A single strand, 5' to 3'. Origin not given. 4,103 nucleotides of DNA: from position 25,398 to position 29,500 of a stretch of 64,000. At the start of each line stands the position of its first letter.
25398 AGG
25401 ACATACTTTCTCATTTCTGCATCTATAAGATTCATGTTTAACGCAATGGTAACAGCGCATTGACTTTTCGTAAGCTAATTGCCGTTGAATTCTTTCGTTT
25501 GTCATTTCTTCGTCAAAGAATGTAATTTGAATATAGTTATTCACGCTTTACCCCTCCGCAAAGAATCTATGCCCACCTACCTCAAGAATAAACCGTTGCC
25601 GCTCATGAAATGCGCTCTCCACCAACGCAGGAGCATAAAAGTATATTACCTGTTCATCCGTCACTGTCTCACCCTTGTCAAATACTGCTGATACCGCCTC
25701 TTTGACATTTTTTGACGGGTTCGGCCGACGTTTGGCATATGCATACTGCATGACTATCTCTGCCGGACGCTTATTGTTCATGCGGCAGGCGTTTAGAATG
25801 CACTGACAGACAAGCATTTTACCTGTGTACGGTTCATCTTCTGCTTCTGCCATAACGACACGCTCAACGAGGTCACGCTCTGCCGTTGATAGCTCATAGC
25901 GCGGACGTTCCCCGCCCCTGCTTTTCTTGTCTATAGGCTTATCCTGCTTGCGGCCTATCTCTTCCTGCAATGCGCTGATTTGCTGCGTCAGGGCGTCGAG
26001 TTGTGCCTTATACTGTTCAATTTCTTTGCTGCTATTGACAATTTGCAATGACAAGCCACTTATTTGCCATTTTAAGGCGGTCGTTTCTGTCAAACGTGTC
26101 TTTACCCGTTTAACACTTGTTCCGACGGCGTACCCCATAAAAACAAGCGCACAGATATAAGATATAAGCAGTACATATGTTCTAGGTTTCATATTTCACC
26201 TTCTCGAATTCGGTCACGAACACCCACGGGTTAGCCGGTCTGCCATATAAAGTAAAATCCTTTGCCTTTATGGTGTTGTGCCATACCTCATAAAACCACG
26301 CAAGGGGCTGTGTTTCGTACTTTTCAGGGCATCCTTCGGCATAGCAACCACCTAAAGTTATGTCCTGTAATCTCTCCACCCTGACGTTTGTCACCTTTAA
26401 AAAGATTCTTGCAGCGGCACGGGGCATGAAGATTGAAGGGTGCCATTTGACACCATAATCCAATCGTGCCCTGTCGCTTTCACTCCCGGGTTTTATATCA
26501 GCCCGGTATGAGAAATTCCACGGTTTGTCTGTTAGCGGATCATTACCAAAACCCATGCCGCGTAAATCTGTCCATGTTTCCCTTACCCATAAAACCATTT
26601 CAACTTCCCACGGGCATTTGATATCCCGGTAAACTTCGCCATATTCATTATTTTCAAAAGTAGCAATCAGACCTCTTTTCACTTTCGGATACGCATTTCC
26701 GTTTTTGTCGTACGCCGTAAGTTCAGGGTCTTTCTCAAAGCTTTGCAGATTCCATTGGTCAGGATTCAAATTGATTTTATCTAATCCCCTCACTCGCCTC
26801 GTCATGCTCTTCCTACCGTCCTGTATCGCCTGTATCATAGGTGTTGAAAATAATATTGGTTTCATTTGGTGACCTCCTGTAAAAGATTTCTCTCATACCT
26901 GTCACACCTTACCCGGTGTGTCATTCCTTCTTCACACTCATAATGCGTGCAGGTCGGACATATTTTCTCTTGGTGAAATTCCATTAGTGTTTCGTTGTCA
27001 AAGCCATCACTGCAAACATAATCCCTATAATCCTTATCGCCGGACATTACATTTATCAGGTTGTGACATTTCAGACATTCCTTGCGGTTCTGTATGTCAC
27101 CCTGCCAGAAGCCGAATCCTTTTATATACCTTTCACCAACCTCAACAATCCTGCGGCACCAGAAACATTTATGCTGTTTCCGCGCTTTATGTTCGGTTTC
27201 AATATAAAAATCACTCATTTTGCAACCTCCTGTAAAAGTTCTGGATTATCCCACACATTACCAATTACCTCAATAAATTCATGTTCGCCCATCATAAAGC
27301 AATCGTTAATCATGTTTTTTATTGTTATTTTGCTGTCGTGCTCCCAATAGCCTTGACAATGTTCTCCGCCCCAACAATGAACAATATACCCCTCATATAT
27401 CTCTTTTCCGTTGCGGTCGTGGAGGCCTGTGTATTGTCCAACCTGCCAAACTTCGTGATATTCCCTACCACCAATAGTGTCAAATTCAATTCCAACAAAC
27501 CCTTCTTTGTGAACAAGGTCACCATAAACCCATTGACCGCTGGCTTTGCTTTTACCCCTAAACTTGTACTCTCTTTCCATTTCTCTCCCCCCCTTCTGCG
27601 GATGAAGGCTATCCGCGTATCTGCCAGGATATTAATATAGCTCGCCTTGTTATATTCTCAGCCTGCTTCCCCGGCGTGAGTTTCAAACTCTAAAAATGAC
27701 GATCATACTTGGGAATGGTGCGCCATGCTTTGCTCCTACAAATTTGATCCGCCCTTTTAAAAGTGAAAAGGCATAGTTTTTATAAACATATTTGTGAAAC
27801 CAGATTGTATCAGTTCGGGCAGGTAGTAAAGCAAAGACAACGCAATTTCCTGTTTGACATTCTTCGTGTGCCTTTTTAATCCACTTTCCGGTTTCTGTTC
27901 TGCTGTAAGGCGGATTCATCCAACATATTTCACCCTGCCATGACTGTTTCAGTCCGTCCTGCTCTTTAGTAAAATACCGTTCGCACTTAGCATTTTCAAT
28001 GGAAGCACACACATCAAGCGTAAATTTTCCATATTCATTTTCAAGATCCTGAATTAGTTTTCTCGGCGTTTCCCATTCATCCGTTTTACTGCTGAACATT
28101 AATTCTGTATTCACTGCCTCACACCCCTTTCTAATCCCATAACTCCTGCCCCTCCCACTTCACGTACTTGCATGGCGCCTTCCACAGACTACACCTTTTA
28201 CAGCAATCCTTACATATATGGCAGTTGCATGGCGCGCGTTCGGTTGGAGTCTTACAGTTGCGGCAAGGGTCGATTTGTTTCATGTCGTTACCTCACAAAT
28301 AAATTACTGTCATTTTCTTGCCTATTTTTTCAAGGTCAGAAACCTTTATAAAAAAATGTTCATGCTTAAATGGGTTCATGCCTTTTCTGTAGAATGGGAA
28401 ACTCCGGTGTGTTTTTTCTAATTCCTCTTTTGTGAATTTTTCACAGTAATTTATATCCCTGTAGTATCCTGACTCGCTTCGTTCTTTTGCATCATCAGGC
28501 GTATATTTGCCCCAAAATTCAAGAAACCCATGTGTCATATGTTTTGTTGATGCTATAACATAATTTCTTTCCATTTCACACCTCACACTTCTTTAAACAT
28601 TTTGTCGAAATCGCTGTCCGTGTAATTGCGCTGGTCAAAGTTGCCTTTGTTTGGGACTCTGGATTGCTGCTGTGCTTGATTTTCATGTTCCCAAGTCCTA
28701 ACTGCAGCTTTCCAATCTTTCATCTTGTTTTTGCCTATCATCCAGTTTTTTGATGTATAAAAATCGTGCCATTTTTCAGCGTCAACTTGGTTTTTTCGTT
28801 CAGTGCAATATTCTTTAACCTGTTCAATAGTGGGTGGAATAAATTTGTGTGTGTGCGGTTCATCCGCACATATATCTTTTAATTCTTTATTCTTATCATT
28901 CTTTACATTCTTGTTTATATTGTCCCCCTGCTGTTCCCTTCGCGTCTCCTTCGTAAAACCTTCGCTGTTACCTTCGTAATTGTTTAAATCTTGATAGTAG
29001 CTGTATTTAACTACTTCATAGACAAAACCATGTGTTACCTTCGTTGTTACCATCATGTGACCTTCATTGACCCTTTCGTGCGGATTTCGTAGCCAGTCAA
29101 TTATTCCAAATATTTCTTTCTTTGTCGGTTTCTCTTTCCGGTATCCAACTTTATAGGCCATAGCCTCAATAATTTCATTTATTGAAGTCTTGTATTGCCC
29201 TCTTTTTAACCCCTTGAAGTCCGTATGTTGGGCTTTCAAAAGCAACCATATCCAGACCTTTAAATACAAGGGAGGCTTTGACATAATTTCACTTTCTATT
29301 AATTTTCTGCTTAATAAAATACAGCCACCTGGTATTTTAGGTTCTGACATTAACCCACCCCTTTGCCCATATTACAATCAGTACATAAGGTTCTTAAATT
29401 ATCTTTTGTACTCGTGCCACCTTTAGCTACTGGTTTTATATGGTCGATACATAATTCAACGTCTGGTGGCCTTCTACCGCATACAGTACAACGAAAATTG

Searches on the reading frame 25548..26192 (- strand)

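Call 28: search_protein_families(library=phrogs, proteins=[window:25548-26192:-], max_evalue=0.00001)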
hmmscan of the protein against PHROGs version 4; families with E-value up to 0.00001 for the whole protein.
window:25548-26192:- (214 aa): 2 families
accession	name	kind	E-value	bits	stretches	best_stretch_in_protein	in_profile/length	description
phrog_18750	-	unknown function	1.7e-34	120.5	1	94-213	129-248/251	-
phrog_14642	-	lysis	1.7e-10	41.7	1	53-210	50-213/215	endolysin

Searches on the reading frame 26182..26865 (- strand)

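Call 28: search_protein_families(library=phrogs, proteins=[window:26182-26865:-], max_evalue=0.00001)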
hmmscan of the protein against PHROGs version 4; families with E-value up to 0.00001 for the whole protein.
window:26182-26865:- (227 aa): 4 families
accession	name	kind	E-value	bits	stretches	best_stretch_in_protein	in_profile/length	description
phrog_874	-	unknown function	1.3e-44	153.7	1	2-225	68-259/277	-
phrog_18361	-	unknown function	2.3e-18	67.7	1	147-225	1-88/92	-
phrog_27495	-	unknown function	1.9e-08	35.2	1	2-98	8-92/186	-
phrog_28019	-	unknown function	2.6e-07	31.6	1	2-25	4-27/55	-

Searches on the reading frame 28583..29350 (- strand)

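Call 28: search_protein_families(library=phrogs, proteins=[window:28583-29350:-], max_evalue=0.00001)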
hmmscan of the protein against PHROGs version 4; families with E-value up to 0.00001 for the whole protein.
window:28583-29350:- (255 aa): 3 families
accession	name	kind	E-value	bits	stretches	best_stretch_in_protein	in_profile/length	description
phrog_15768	-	unknown function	1.2e-24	88.6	1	133-253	88-217/228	-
phrog_2514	-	DNA, RNA and nucleotide metabolism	1.7e-11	44.9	1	9-183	4-160/270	DnaD-like helicase loader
phrog_28809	-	unknown function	2.9e-08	34.7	1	145-229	108-189/211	-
